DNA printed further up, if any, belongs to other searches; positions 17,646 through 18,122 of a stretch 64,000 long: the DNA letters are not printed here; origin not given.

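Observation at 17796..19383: AT-rich two-gene operon (XRE-HTH protein with unknown ~330-aa domain plus 58-aa aromatic/hyper-acidic mini-protein): candidate undescribed system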

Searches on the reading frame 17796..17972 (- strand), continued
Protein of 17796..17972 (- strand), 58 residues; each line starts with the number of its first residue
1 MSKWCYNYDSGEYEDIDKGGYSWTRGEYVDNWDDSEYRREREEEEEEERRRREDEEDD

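Call 77: search_protein_families(library=padloc, proteins=[L065:2559-3620:+, L070:3003-4148:+, L075:3152-3955:+, L081:3877-4986:+, L085:1536-2381:+, L085:2392-2880:+, L066:990-2114:+, L066:2111-2854:+], max_evalue=0.01)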
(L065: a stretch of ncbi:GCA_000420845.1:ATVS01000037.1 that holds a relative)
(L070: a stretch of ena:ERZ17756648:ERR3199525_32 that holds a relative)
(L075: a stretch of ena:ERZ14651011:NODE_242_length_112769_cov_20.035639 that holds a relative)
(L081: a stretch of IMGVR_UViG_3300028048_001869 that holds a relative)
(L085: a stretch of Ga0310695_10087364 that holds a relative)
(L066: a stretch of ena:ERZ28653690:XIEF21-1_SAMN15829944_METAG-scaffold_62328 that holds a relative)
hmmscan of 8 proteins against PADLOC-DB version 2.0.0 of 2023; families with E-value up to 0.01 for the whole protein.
L065:2559-3620:+ (353 aa): 0 families

L070:3003-4148:+ (381 aa): 0 families

L075:3152-3955:+ (267 aa): 0 families

L081:3877-4986:+ (369 aa): 0 families

L085:1536-2381:+ (281 aa): 3 families
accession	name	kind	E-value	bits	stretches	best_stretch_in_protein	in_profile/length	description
PDLC03973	UzuA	-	4.1e-53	178.7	1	27-281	30-278/278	-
PDLC03974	UzuA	-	9.5e-38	128.3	1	71-281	106-310/310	-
PDLC03701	HEase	-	0.00043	18.2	1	185-279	4-91/271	homing endonuclease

L085:2392-2880:+ (162 aa): 0 families

L066:990-2114:+ (374 aa): 130 families (the best 25 are shown)
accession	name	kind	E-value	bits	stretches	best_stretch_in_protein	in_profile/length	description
PDLC04608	PDC-M38A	-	5.5e-124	412.6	1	1-373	1-366/367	-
PDLC02336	AbiLi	-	1.1e-42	144.9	1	4-341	2-315/340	AbiLi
PDLC04611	PDC-M38A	-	4.5e-42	142.9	1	4-319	2-335/383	-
PDLC04609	PDC-M38A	-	1.4e-38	131.1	2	219-373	224-371/371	-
PDLC04607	PDC-M38A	-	5.2e-35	118.9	1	5-322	385-675/715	-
PDLC04610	PDC-M38A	-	2.1e-22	77.9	2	205-316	203-320/362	-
PDLC02980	AriA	-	3.6e-22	77.7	1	26-314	1-303/304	-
PDLC02979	AriA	-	4.6e-21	74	2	3-79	2-58/373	-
PDLC04168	GajA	-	2.6e-18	64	2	1-51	1-51/570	-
PDLC04214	HEC-02A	-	2.7e-18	64.4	1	4-317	2-285/338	-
PDLC02915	ATPase-Toprim_I-B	-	2.7e-18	64.1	2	4-52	3-50/623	-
PDLC00091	GajA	-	4.6e-18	63.4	2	3-107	2-110/627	AAA ATPase domain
PDLC02335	AbiLi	-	5.4e-18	63.1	1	4-319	50-244/326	AbiLi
PDLC03878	NsnB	-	5e-17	60.7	1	4-331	2-297/345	-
PDLC04213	HEC-02A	-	1.1e-15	56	2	3-142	2-128/337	-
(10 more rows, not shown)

L066:2111-2854:+ (247 aa): 6 families
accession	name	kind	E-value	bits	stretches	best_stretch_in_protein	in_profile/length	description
PDLC04622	PDC-M38B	-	7.8e-143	472.4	1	1-244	2-245/246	-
PDLC04619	PDC-M38B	-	1.5e-44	150.5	1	1-231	1-234/240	-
PDLC04618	PDC-M38B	-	4.1e-33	112.7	1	1-231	1-238/244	-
PDLC04620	PDC-M38B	-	1.7e-31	107.7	1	1-231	1-239/250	-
PDLC04621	PDC-M38B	-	8.3e-22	76.1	1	4-224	4-221/233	-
PDLC04623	PDC-M38B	-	5.4e-06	24.3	1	78-204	59-185/219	-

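Call 92: search_solved_structures(query=A3, max_evalue=10)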
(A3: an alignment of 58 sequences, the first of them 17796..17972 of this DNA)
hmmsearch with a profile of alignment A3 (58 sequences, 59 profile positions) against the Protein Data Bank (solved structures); distinct sequences matched with E-value up to 10: 2.
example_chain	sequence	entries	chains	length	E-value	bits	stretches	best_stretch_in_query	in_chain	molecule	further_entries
3aq3_A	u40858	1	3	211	4.4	10.3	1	18-52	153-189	6b protein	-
2x18_A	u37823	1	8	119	4.5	10.3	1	16-32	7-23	RAC-GAMMA SERINE/THREONINE-PROTEIN KINASE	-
